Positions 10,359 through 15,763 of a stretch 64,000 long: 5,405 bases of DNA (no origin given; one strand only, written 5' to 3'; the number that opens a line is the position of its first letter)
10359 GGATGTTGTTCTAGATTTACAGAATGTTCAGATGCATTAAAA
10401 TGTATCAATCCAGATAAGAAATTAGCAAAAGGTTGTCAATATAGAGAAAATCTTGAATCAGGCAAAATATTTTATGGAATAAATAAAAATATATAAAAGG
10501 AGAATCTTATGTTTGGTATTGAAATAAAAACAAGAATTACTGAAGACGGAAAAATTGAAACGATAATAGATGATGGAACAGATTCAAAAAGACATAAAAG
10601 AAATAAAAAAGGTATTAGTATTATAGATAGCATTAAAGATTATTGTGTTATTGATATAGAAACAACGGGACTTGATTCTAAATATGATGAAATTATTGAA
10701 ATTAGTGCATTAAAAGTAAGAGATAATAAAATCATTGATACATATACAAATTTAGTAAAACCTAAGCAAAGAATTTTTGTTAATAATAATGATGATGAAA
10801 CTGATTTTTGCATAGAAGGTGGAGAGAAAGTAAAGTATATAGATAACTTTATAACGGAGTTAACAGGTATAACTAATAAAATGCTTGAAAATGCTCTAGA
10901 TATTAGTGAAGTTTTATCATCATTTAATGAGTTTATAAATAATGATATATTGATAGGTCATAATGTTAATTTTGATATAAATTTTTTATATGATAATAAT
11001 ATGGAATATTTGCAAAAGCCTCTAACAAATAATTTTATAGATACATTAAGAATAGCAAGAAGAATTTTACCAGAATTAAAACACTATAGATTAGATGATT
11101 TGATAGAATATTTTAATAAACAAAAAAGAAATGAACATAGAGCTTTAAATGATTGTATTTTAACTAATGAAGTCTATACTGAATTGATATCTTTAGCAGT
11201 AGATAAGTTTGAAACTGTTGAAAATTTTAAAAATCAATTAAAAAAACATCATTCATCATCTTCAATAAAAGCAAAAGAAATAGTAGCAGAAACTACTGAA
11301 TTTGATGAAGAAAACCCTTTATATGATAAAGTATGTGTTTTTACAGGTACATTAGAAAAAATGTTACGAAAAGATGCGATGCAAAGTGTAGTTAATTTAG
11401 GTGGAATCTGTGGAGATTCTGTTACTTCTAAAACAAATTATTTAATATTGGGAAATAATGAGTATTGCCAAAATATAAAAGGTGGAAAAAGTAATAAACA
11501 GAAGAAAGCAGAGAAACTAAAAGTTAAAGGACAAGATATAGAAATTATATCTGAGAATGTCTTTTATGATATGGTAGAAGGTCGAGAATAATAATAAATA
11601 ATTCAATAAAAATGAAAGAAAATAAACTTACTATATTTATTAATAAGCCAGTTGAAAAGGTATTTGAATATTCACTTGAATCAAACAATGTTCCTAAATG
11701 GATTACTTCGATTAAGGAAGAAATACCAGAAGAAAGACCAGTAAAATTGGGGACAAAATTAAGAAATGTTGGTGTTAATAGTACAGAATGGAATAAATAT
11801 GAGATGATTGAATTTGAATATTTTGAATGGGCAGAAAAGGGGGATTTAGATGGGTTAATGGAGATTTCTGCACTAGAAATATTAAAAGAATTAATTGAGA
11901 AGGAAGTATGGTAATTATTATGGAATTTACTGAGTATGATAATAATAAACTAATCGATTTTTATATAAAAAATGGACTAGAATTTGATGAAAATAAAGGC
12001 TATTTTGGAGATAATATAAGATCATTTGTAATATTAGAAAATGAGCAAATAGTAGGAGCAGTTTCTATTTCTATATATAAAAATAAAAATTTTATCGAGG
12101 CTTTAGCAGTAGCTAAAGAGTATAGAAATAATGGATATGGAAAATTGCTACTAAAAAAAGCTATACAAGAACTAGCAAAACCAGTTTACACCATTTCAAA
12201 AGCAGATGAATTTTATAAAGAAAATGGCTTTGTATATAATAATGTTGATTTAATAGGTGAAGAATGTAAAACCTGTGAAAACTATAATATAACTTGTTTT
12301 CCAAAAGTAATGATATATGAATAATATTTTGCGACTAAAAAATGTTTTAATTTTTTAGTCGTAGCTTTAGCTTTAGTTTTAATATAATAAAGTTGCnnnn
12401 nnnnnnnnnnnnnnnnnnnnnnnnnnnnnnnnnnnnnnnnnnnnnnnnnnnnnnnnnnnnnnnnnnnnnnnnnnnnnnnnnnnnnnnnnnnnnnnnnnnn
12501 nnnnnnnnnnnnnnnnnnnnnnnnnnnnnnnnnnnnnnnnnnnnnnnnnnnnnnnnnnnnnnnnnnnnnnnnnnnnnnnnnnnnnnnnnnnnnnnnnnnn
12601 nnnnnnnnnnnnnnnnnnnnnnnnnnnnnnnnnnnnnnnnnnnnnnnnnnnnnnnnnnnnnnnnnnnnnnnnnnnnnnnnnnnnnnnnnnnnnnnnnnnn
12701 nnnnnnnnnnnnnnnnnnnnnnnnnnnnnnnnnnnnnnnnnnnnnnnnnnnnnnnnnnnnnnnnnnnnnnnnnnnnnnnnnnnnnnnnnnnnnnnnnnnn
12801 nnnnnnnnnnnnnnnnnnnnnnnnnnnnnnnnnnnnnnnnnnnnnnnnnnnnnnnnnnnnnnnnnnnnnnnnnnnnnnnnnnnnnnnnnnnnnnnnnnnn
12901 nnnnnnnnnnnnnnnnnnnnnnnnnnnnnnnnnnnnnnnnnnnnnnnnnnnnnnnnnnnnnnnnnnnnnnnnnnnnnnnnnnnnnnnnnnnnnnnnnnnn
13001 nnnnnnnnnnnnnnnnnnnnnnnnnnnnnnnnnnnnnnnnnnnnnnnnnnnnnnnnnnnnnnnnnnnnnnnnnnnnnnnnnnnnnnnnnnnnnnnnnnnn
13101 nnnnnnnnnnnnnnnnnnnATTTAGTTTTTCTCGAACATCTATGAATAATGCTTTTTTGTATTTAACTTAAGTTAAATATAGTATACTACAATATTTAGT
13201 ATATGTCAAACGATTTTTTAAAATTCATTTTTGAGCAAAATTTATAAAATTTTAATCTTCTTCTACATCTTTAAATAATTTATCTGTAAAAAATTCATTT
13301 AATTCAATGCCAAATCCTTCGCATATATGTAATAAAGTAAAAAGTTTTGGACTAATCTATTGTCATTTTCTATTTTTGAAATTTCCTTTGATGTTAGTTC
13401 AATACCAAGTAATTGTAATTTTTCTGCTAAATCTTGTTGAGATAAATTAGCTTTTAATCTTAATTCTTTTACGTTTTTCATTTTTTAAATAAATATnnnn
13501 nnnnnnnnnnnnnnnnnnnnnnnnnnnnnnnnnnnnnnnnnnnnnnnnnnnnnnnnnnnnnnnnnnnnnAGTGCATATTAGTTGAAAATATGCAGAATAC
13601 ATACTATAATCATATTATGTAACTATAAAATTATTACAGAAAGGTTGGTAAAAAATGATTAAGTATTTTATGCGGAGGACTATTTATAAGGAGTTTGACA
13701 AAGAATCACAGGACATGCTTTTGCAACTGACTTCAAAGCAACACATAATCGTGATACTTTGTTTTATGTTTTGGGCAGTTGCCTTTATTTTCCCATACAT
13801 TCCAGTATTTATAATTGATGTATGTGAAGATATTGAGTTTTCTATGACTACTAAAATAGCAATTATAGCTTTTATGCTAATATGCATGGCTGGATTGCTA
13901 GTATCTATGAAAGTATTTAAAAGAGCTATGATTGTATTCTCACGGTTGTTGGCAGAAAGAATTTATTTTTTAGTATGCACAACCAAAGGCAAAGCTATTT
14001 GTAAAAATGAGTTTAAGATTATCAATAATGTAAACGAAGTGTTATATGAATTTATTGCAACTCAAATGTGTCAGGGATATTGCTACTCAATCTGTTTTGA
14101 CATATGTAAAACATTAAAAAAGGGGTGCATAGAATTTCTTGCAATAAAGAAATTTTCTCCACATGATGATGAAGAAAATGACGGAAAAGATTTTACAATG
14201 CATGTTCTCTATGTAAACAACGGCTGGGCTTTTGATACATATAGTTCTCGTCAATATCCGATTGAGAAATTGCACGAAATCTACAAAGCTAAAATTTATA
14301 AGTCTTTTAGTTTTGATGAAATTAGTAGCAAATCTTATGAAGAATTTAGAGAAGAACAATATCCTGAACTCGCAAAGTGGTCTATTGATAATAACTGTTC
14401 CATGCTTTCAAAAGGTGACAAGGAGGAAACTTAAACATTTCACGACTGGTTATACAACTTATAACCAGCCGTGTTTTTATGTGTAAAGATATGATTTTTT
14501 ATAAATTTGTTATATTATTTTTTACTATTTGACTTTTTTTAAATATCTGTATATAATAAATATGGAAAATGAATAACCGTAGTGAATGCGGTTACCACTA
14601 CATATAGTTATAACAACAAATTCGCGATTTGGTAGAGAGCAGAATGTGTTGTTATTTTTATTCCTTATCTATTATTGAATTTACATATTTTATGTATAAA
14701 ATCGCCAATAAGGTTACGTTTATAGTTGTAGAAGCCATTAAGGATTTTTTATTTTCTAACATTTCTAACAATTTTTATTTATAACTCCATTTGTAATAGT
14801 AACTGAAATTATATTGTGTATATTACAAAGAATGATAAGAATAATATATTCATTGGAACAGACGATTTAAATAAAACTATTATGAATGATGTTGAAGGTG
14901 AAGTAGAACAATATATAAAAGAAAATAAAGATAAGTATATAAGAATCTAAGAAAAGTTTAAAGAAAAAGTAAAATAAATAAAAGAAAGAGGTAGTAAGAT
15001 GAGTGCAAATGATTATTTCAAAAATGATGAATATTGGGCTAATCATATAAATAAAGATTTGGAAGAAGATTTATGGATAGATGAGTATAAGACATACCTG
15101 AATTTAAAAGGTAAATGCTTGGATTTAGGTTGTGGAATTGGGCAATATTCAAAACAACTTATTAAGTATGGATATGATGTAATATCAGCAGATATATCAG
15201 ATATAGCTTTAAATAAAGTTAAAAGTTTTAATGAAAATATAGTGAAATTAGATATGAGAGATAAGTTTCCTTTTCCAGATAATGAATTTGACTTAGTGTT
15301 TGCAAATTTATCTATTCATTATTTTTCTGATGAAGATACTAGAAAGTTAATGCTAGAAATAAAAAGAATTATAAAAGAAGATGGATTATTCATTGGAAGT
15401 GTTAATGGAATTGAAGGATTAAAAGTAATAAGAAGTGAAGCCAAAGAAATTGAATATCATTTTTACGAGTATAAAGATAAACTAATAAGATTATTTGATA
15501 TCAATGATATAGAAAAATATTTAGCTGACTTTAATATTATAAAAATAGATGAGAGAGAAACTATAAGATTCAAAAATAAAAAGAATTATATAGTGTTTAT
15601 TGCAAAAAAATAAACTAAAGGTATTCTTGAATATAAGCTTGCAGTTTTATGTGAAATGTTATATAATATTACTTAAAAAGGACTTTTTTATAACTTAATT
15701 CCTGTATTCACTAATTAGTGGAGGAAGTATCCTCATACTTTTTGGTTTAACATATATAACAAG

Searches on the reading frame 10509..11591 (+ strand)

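Call 43: search_protein_families(library=pfam, proteins=[window:10509-11591:+], max_evalue=0.001)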
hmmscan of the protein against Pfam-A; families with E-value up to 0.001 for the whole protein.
window:10509-11591:+ (360 aa): 6 families
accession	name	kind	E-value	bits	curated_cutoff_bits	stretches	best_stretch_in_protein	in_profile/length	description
PF00929.31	RNase_T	-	1e-35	124.1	24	2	111-223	49-164/164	Exonuclease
PF00533.33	BRCT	-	2.1e-07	31.5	21.3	1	268-354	3-76/78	BRCA1 C Terminus (BRCT) domain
PF01612.26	DNA_pol_A_exo1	-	8e-07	29.5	23.6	1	129-207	57-132/173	3'-5' exonuclease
PF21762.3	DEDDh_C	-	1.2e-05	26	27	1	144-221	106-183/188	DNA polymerase III subunit epsilon-like, C-terminal domain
PF16473.11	Rv2179c-like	-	0.00017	21.8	27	0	46-221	3-171/177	3'-5' exoribonuclease Rv2179c-like domain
PF13482.12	RNase_H_2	-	0.00019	21.8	22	0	48-85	3-39/165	RNase_H superfamily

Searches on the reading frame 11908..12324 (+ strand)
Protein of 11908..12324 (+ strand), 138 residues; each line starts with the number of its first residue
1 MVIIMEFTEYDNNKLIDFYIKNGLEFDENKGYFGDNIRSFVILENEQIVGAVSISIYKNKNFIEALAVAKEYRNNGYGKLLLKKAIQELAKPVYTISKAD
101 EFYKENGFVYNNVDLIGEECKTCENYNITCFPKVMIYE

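Call 44: search_protein_families(library=pfam, proteins=[window:11908-12324:+], max_evalue=0.001)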
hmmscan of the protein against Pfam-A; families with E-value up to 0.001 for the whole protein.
window:11908-12324:+ (138 aa): 4 families
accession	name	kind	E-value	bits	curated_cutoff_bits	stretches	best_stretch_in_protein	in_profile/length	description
PF13508.13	Acetyltransf_7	-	2.2e-13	50.8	27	1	38-109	4-83/84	Acetyltransferase (GNAT) domain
PF00583.31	Acetyltransf_1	-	6.5e-13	49.4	20.7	1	33-108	29-116/116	Acetyltransferase (GNAT) family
PF13673.13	Acetyltransf_10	-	9.3e-10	39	23.6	1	36-109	30-108/128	Acetyltransferase (GNAT) domain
PF12746.13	GNAT_acetyltran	-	0.00022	21.4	26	1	35-90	155-210/243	GNAT acetyltransferase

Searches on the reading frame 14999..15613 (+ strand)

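Call 44: search_protein_families(library=pfam, proteins=[window:14999-15613:+], max_evalue=0.001)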
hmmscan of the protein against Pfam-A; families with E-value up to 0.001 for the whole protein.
window:14999-15613:+ (204 aa): 9 families
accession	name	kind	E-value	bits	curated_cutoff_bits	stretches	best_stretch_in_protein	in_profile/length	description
PF08241.18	Methyltransf_11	-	2.6e-19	70.1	21.2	1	41-132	1-94/95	Methyltransferase domain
PF13649.12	Methyltransf_25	-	1.3e-16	61.5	27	1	41-129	2-97/97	Methyltransferase domain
PF13489.12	Methyltransf_23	-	4.8e-13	49.6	27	1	28-179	14-158/164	Methyltransferase domain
PF08242.18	Methyltransf_12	-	1.8e-10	41.8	30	1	41-131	1-98/98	Methyltransferase domain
PF13847.12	Methyltransf_31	-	3.3e-10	40.3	27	1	39-134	6-111/145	Methyltransferase domain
PF03141.22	Methyltransf_29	-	8.2e-07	28.4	23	1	39-144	120-224/506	Putative S-adenosyl-L-methionine-dependent methyltransferase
PF01728.25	FtsJ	-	4.2e-05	24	24.1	1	26-106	11-101/181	FtsJ-like methyltransferase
PF03848.20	TehB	-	6.5e-05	22.9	20.4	1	37-79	31-73/193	Tellurite resistance protein TehB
PF05175.20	MTS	-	0.00097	19.2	23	0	36-87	31-81/170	Methyltransferase small domain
